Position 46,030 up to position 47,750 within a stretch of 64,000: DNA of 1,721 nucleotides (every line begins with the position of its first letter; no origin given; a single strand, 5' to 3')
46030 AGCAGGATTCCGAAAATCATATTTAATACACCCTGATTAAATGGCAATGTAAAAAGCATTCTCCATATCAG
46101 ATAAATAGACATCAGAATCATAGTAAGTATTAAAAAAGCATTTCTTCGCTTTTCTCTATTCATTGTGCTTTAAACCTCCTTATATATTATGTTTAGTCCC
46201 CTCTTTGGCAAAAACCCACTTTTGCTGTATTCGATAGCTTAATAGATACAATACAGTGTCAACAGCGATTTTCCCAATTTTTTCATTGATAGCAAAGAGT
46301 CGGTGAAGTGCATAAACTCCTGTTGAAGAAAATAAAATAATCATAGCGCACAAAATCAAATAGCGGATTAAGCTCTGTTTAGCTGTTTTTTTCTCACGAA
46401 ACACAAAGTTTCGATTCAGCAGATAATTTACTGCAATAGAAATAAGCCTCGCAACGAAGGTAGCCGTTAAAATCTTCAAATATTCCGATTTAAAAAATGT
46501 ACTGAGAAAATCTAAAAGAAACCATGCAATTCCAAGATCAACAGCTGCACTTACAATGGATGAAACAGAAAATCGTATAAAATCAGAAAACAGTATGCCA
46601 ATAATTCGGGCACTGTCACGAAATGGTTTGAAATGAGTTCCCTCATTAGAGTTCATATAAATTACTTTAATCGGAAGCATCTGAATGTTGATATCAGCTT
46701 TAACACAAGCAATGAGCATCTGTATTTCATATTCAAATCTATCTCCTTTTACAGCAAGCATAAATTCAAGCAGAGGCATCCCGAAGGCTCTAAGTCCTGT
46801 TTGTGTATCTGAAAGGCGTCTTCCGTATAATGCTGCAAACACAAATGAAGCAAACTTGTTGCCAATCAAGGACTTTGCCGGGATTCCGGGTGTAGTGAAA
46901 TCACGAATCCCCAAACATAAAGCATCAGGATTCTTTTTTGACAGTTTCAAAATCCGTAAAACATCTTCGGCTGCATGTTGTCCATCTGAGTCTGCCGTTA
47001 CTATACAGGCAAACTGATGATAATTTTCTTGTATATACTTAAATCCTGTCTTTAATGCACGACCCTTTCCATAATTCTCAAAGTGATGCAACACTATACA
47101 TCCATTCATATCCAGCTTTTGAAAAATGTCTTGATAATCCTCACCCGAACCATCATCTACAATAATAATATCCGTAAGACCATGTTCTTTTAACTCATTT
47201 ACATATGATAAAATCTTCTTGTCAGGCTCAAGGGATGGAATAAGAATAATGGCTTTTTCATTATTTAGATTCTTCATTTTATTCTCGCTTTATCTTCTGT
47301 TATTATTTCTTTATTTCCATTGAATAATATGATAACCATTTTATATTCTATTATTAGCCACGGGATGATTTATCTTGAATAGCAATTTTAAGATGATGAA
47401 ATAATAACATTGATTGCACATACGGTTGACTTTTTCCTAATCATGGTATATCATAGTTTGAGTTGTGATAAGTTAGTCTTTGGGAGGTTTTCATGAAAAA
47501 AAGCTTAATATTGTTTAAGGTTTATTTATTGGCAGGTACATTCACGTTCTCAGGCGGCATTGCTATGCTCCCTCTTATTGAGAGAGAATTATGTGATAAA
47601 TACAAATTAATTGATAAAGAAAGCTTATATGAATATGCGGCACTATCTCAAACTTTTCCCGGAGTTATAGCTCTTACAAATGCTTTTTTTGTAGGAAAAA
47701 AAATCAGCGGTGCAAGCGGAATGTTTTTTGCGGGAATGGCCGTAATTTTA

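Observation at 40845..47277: Clostridial-type cellulose synthase cluster with an added GT2-GtrA lipid-sugar transferase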

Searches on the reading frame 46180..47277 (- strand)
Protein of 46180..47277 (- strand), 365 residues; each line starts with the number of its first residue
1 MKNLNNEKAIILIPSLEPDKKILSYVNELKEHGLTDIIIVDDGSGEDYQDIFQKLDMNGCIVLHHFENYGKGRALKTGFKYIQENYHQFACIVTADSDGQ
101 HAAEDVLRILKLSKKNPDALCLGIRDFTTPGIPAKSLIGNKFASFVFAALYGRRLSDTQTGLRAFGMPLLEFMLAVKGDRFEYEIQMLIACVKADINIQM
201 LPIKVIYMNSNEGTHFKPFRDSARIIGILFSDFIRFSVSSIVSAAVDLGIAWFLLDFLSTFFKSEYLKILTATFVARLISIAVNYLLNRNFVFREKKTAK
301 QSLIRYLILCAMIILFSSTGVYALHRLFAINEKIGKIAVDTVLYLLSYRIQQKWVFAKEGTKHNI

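Call 4: search_protein_families(library=pfam, proteins=[window:46180-47277:-], max_evalue=0.01)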
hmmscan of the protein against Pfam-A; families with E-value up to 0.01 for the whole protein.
window:46180-47277:- (365 aa): 2 families
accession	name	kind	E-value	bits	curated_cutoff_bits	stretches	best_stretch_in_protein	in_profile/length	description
PF04138.20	GtrA_DPMS_TM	-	2.7e-14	53.8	26.1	1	235-356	1-117/117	GtrA/DPMS, transmembrane domain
PF00535.33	Glycos_transf_2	-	5.4e-14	52.9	23.3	1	26-131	17-121/168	Glycosyl transferase family 2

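Call 5: search_protein_families(library=ncbifam, proteins=[window:46180-47277:-], max_evalue=0.01)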
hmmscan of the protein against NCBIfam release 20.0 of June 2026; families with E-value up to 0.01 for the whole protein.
window:46180-47277:- (365 aa): 5 families
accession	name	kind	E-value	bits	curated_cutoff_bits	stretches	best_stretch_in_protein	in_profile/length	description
TIGR04182.1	glyco_TIGR04182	equivalog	3.8e-25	88.9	325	1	10-275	3-266/293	S-layer glycoprotein N-glycosyltransferase AglJ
NF058614.1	PPMAGASynPpgS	equivalog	3.2e-14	52.9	370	1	11-209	4-200/226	polyprenyl-phospho-N-acetylgalactosaminyl synthase PpgS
NF041391.1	DPhHxTase_Halo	equivalog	1.1e-06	27.8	375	1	32-226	22-202/213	dolichyl-phosphate hexose transferase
TIGR03937.1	PgaC_IcaA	equivalog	1.3e-05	24.4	422.3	1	6-92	44-132/407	poly-beta-1,6-N-acetyl-D-glucosamine synthase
NF037976.1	gtrA_1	subfamily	0.0037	17.4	50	1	235-356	4-126/126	GtrA family protein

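Call 75: search_solved_structures(query=window:46180-47277:-, max_evalue=0.001, show_alignments=2)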
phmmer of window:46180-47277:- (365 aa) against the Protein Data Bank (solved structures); distinct sequences matched with E-value up to 0.001: 2.
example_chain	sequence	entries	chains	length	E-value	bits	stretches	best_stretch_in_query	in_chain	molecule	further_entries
9bhc_C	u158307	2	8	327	0.00026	23.5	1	36-175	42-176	Undecaprenyl-phosphate 4-deoxy-4-formamido-L-arabinose transferase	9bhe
8vxh_A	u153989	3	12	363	0.00035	23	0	36-175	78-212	Undecaprenyl-phosphate 4-deoxy-4-formamido-L-arabinose transferase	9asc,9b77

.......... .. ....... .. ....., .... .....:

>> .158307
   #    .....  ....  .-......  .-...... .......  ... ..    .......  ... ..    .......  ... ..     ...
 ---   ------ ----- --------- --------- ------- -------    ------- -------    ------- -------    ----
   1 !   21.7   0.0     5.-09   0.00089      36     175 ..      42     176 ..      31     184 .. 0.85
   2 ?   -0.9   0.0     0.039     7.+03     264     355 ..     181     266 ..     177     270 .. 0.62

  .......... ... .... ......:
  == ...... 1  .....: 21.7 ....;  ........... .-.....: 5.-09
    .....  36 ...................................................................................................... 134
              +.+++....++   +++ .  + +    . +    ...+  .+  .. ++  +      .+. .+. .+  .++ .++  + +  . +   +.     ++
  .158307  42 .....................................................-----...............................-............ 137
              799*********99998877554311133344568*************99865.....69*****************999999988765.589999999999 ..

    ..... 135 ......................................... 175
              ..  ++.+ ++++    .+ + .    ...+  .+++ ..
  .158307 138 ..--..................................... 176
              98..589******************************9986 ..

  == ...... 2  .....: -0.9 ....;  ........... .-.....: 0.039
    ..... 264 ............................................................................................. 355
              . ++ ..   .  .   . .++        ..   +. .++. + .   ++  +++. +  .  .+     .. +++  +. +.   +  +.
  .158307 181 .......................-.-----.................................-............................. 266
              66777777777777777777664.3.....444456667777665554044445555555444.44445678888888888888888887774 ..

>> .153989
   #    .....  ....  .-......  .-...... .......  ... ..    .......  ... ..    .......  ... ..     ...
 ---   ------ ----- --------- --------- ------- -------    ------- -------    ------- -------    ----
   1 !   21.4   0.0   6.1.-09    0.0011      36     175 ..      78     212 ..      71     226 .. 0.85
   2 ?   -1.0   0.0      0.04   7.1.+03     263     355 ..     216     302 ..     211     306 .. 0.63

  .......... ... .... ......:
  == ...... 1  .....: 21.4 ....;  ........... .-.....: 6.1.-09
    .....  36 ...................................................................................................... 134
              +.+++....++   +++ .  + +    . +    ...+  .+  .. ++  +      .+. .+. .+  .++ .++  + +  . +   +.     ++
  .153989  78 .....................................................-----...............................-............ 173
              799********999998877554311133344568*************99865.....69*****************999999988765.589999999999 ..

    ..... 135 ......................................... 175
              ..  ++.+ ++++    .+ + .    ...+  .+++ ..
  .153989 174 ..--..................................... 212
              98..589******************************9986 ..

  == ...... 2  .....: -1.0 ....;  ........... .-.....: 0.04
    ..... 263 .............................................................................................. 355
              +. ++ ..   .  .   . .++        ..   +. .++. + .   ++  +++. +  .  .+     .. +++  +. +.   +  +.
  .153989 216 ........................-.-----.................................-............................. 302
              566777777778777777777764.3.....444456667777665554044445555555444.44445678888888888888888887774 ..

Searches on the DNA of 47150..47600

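Call 101: search_rna_families(source=window, start=47150, end=47600, threshold=evalue, max_evalue=1)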
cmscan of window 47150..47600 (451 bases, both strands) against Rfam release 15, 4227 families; matches with E-value up to 1: 0.
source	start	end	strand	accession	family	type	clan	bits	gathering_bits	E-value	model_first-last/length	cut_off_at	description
